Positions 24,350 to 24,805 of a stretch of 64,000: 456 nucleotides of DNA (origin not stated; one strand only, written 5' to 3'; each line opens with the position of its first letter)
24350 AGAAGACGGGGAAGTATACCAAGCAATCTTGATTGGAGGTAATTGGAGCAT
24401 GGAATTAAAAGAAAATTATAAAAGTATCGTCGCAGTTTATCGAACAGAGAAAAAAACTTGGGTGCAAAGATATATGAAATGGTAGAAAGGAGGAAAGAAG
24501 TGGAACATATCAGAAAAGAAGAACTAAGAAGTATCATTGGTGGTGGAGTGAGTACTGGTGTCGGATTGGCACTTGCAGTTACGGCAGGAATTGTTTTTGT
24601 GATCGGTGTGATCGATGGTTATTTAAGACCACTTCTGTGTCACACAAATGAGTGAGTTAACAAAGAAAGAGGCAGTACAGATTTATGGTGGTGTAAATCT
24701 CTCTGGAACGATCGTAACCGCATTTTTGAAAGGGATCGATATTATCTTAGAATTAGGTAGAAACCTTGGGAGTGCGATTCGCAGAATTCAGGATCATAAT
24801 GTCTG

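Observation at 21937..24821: Compact double-glycine two-peptide bacteriocin locus between rsmD and rpsU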

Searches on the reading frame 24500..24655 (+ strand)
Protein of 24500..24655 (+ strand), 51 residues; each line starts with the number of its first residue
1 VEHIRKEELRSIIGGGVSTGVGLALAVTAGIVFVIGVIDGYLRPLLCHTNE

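Call 3: search_protein_families(library=pfam, proteins=[window:24500-24655:+], max_evalue=1)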
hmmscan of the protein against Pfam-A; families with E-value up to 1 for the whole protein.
window:24500-24655:+ (51 aa): 1 family
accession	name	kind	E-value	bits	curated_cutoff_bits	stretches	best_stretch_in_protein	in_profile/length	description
PF10439.15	Bacteriocin_IIc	-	0.0096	16.3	27.1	1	3-32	6-41/59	Bacteriocin class II with double-glycine leader peptide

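Call 4: search_protein_families(library=ncbifam, proteins=[window:24500-24655:+], max_evalue=1)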
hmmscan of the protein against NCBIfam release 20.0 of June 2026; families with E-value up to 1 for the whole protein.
window:24500-24655:+ (51 aa): 2 families
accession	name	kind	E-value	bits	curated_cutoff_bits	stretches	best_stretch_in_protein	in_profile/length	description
TIGR03949.1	bact_IIb_cerein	subfamily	0.005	16.6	21.5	1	6-41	6-45/45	class IIb bacteriocin, lactobin A/cerein 7B family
NF038035.1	lactGalph_entA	subfamily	0.046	13.8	37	1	4-17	1-15/35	lactococcin G-alpha/enterocin 1071A family bacteriocin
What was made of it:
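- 24500..24655 (+): Peptide 1 precursor, 51 aa, GTG start with GGAGG at 24489-24493. Leader 24500-24544 (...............). Mature peptide 24545-24652, 36 aa, very hydrophobic, with the core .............. TIGR03949 16.6 bits, below the 21.5 cut-off (call 4).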

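Call 11: find_homologous_proteins(query=window:24500-24652:+, max_evalue=10)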
Query seq(51 aa) (51 aa): 16 proteins with E <= 10 among 16 candidates.
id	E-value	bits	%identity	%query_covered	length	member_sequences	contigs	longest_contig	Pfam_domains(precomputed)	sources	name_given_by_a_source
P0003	2.4e-24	101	98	100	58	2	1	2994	-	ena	-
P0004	1.7e-23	98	96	100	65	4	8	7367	-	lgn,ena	-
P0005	5.5e-20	87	82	100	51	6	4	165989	-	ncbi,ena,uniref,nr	ncbi:MAG TPA: hypothetical protein IAD49_04490 [Candidatus Fimihabitans intestinipullorum]|uniref:Cl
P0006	7.5e-20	87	82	100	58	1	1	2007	-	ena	-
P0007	2.1e-19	85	80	100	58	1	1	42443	-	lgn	-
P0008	2.1e-19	85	80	100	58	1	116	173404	-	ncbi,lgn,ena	-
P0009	5.3e-19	84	80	100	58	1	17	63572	-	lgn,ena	-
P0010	5.4e-19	84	80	100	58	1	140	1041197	-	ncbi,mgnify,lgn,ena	mgnify:FL=1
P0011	5.7e-19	84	78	100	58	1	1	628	-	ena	-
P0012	7.8e-19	84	80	100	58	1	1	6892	-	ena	-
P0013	8.8e-19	83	78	100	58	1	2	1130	-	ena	-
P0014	9.7e-19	83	80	100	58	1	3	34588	-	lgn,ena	-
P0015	1.0e-18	83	80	100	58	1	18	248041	-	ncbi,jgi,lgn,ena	-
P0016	7.2e-17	77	76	100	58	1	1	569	-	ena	-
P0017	2.2e-15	73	78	100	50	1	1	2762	-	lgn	-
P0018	3.6e-5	41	48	94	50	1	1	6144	-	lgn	-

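Call 15: find_encoding_contigs(protein=P0018, flank=10000, max_places=4)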
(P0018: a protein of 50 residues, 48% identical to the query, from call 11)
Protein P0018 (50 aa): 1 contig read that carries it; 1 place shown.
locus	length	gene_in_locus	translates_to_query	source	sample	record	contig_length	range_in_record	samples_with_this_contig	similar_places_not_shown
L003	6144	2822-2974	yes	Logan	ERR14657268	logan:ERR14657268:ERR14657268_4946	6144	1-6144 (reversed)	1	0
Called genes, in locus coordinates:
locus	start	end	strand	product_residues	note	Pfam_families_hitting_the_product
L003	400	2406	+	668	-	PF03412:Peptidase_C39, PF00664:ABC_membrane, PF00005:ABC_tran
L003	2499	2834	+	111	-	-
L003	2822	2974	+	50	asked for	-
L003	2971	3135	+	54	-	-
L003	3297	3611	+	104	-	PF01165:Ribosomal_S21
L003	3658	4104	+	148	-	PF09424:YqeY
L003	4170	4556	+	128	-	-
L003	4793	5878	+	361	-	PF00318:Ribosomal_S2, PF07498:Rho_N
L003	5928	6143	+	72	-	?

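Call 30: search_protein_families(library=pfam, proteins=[L003:2499-2834:+, L003:3123-3245:+, L003:2971-3135:+, L003:2822-2974:+], max_evalue=10)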
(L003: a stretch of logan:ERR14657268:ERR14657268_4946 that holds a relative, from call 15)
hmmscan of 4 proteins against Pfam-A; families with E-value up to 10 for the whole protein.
L003:2499-2834:+ (111 aa): 3 families
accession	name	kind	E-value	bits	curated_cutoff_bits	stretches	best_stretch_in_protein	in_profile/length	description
PF14855.11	PapJ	-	0.083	13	25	1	19-88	100-166/187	Pilus-assembly fibrillin subunit, chaperone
PF22965.1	INTS7_C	-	0.12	13.2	25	1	12-82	24-100/114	Integrator complex subunit 7, C-terminal domain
PF10182.14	Flo11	-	0.32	11.5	25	1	12-37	20-46/151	Flo11 domain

L003:3123-3245:+ (40 aa): 0 families

L003:2971-3135:+ (54 aa): 0 families

L003:2822-2974:+ (50 aa): 2 families
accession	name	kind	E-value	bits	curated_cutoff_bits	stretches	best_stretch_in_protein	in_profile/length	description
PF10439.15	Bacteriocin_IIc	-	0.00015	22.1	27.1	1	3-42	3-40/59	Bacteriocin class II with double-glycine leader peptide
PF02038.21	ATP1G1_PLM_MAT8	-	0.53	10.1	26.9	1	24-39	15-30/48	ATP1G1/PLM/MAT8 family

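Call 35: search_solved_structures(query=A3, max_evalue=10)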
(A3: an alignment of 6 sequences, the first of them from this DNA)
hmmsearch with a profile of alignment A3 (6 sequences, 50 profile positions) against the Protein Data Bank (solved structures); distinct sequences matched with E-value up to 10: 6.
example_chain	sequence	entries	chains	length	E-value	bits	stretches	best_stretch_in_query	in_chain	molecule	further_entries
2ekm_A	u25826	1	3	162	0.12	15.7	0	33-41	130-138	Hypothetical protein ST1511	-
7ar7_v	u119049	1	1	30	0.62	13.5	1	24-42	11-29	Uncharacterized protein At2g27730, mitochondrial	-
6r7e_A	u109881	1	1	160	1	12.8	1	12-31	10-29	FimA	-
6r74_A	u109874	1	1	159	3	11.3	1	12-31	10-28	Type-1 fimbrial protein, A chain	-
4w82_A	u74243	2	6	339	4.3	10.8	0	35-47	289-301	Fatty acid synthase | Enoyl-[acyl-carrier-protein] reductase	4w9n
2k9y_A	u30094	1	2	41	9.6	9.7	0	15-34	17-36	Ephrin type-A receptor 2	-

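Call 70: search_protein_families(library=ncbifam, alignment_id=A8, max_evalue=0.1)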
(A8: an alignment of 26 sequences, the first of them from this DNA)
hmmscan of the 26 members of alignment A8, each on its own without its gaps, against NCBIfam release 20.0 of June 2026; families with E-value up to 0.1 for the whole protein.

A. member 1, seq(51 aa): 2 families
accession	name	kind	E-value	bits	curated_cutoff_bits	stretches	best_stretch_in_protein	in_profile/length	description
TIGR03949.1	bact_IIb_cerein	subfamily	0.005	16.6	21.5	1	6-41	6-45/45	class IIb bacteriocin, lactobin A/cerein 7B family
NF038035.1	lactGalph_entA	subfamily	0.046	13.8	37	1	4-17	1-15/35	lactococcin G-alpha/enterocin 1071A family bacteriocin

B. families by the number of members that match (of 26 scanned): 15 families
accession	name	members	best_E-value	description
TIGR03949.1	bact_IIb_cerein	21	4.9e-09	class IIb bacteriocin, lactobin A/cerein 7B family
NF038034.1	lactGbeta_entB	13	1.1e-05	lactococcin G-beta/enterocin 1071B family bacteriocin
TIGR01847.1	bacteriocin_sig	13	0.00086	bacteriocin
NF038035.1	lactGalph_entA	7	0.0062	lactococcin G-alpha/enterocin 1071A family bacteriocin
NF047798.1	leader_Chryseo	3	8.4e-05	bacteriocin-like protein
NF038392.1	div_DrpB_YedR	2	0.0087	cell division protein DrpB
NF033383.2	induct_EntF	2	0.015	EntF family bacteriocin induction factor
NF033214.1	ComC_Streptocco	2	0.043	competence-stimulating peptide ComC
NF033456.1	RiPP_CCRG-2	2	0.051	CCRG-2 family RiPP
NF009319.0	PRK12674.2-4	1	0.0091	Na+/H+ antiporter subunit G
NF010230.0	PRK13682.1-5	1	0.013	hypothetical protein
TIGR01315.1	5C_CHO_kinase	1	0.029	FGGY family pentulose kinase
NF047588.1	GlcsyltransPgfSStrep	1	0.046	glycosyltransferase PgfS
NF038161.1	lant_II_LchA2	1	0.063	class II lanthipeptide, LchA2/BrtA2 family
NF033215.1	BlpC_Streptocco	1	0.068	quorum-sensing system pheromone BlpC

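Call 71: search_protein_families(library=pfam, alignment_id=A8, max_evalue=0.1)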
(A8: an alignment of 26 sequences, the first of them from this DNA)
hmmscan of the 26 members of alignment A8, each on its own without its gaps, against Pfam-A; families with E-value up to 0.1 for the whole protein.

A. member 1, seq(51 aa): 1 family
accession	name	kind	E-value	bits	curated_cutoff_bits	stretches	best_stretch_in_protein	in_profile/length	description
PF10439.15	Bacteriocin_IIc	-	0.0096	16.3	27.1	1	3-32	6-41/59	Bacteriocin class II with double-glycine leader peptide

B. families by the number of members that match (of 26 scanned): 9 families
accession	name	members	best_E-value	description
PF10439.15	Bacteriocin_IIc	19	0.00016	Bacteriocin class II with double-glycine leader peptide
PF03047.20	ComC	3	0.025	COMC family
PF02038.21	ATP1G1_PLM_MAT8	1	0.012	ATP1G1/PLM/MAT8 family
PF05808.16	Podoplanin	1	0.016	Podoplanin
PF11632.14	LcnG-beta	1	0.023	Lactococcin G-beta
PF19029.5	DUF883_C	1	0.025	DUF883 C-terminal glycine zipper region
PF05653.20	Mg_trans_NIPA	1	0.051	Magnesium transporter NIPA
PF04369.19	Lactococcin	1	0.053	Lactococcin-like family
PF17063.10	PSMalpha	1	0.09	Phenol-soluble modulin alpha peptide family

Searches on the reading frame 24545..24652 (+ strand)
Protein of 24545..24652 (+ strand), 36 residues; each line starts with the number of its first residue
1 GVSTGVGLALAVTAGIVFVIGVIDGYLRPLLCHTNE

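Call 75: search_protein_families(library=ncbifam, proteins=[window:24545-24652:+], max_evalue=1)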
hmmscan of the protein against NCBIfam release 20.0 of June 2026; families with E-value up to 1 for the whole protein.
seq(36 aa): 0 families
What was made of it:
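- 24500..24655 (+): No hit without the leader (call 75).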
